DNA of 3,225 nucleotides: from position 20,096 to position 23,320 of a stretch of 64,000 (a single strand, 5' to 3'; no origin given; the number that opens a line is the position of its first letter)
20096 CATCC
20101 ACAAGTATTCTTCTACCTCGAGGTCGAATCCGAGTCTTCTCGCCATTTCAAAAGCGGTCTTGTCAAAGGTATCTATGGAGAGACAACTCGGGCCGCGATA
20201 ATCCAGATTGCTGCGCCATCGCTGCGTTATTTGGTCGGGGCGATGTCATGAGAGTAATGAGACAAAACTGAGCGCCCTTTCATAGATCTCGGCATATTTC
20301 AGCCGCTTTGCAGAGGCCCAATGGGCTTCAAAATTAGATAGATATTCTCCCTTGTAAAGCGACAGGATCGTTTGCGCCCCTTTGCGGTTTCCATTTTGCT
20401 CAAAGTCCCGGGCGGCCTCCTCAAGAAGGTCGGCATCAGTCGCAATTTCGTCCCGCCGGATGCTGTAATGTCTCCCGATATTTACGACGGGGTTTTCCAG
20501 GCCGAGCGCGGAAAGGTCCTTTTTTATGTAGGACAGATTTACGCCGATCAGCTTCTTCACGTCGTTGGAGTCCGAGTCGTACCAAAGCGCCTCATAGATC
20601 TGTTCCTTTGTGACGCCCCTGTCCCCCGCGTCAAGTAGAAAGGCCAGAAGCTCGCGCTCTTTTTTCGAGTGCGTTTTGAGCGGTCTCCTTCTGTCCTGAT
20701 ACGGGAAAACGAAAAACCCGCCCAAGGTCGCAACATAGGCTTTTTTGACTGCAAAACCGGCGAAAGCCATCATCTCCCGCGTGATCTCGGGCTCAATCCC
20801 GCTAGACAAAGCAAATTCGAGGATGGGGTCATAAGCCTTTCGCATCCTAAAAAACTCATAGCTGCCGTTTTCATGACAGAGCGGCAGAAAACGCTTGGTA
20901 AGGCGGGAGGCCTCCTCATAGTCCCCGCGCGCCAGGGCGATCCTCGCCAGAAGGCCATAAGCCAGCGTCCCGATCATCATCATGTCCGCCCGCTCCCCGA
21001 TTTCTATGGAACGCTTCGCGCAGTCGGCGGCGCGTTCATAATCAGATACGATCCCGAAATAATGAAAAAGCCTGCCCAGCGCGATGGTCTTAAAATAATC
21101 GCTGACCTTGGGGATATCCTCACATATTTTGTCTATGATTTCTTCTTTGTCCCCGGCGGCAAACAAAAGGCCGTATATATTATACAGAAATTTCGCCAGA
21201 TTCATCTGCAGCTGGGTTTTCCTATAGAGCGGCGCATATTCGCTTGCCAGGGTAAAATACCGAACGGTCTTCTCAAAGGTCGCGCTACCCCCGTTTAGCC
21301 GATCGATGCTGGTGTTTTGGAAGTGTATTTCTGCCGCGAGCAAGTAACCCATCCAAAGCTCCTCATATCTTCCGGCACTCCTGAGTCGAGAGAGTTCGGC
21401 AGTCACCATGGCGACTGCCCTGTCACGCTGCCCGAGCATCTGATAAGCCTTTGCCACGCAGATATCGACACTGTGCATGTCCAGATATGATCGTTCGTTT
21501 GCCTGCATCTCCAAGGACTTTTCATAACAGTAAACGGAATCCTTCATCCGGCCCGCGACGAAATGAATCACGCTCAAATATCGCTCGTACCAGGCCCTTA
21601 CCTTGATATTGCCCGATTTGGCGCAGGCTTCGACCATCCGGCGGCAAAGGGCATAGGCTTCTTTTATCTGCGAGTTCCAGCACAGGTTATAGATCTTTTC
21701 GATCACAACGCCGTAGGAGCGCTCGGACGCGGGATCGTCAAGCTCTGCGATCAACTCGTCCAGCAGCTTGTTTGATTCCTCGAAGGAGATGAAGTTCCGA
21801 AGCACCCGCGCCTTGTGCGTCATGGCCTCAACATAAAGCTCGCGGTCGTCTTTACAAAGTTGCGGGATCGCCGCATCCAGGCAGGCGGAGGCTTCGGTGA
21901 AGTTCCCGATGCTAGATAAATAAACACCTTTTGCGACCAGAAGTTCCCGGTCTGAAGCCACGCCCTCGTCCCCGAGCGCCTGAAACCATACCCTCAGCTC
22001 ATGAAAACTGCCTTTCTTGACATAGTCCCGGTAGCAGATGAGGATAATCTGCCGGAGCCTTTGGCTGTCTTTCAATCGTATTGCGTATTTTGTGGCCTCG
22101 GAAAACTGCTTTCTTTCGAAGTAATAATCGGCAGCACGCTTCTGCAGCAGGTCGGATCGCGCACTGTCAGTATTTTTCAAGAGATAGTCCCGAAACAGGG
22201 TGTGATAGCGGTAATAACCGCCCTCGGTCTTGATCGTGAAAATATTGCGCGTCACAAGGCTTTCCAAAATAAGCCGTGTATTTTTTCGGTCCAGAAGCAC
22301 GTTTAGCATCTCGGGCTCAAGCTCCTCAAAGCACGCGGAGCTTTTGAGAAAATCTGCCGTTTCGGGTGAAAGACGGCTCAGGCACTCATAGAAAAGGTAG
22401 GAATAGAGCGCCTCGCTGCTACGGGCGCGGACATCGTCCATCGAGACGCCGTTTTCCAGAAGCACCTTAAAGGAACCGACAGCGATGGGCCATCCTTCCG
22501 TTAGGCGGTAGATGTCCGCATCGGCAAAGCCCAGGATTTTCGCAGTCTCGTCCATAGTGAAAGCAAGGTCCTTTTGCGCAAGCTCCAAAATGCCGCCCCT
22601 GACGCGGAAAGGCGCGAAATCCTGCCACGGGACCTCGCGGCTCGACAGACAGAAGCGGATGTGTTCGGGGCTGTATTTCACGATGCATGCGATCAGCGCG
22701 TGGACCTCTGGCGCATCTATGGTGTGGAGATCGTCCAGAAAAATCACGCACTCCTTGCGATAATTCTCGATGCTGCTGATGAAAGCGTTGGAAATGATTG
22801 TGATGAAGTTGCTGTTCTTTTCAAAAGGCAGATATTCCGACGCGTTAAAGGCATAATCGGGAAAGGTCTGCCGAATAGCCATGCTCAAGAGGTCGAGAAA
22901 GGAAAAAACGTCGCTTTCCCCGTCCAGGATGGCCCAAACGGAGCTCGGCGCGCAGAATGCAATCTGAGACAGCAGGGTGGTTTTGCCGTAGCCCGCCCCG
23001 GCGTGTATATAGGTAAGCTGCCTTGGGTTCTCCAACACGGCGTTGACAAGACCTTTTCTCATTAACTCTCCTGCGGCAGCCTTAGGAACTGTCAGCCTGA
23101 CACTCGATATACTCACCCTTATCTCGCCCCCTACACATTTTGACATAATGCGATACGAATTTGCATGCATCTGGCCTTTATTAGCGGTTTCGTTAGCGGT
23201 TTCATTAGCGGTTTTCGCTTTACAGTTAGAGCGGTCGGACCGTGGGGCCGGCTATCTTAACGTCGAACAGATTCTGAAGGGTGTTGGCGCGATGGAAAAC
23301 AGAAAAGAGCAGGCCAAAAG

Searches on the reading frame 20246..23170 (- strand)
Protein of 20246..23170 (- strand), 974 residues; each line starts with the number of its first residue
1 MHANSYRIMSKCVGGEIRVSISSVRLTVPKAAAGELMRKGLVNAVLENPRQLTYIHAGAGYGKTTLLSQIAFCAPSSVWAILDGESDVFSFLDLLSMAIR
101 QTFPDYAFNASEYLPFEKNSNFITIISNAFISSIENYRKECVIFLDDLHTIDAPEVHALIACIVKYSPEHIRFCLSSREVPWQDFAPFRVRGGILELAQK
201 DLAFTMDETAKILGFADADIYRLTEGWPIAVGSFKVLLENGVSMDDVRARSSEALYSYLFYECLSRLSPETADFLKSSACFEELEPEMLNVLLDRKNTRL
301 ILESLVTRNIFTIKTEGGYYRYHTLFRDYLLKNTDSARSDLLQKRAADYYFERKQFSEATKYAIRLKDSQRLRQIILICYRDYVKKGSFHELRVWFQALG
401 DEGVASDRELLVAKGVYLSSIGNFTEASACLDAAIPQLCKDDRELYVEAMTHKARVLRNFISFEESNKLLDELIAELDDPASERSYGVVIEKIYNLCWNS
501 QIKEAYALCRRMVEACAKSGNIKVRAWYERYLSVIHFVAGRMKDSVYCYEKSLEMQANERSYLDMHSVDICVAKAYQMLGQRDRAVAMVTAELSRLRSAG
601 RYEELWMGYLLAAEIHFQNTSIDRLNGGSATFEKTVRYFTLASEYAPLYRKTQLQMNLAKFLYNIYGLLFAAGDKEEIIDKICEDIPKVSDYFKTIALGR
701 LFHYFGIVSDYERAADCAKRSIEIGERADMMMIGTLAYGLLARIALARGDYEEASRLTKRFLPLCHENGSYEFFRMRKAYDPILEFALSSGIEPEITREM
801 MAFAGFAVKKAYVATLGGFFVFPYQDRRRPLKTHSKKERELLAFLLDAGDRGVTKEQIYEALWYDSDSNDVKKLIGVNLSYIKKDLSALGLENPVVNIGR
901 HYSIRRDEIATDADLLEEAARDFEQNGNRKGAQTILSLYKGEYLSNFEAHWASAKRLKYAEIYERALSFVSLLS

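Call 37: search_protein_families(library=pfam, proteins=[window:20246-23170:-], max_evalue=0.001)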
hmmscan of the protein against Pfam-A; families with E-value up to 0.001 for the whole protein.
window:20246-23170:- (974 aa): 6 families
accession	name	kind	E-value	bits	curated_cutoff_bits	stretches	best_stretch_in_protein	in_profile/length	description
PF17874.7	TPR_MalT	-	6.2e-07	29.5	45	1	710-768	137-194/336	MalT-like TPR region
PF00486.34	Trans_reg_C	-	2.6e-05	24.6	26.2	1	835-888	7-59/77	Transcriptional regulatory protein, C terminal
PF07719.23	TPR_2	-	0.00021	21.6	27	0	737-760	3-26/34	Tetratricopeptide repeat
PF13191.12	AAA_16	-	0.0003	21.8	32.6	1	49-159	24-152/167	AAA ATPase domain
PF13374.12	TPR_10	-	0.00039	20.8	27.5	0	737-757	4-24/42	Tetratricopeptide repeat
PF13176.12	TPR_7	-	0.00057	20.2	27.9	0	737-762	1-26/36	Tetratricopeptide repeat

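Call 89: search_protein_families(library=padloc, proteins=[window:20246-23170:-], max_evalue=0.0001)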
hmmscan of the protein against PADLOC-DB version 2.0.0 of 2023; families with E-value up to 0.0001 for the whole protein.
window:20246-23170:- (974 aa): 0 families
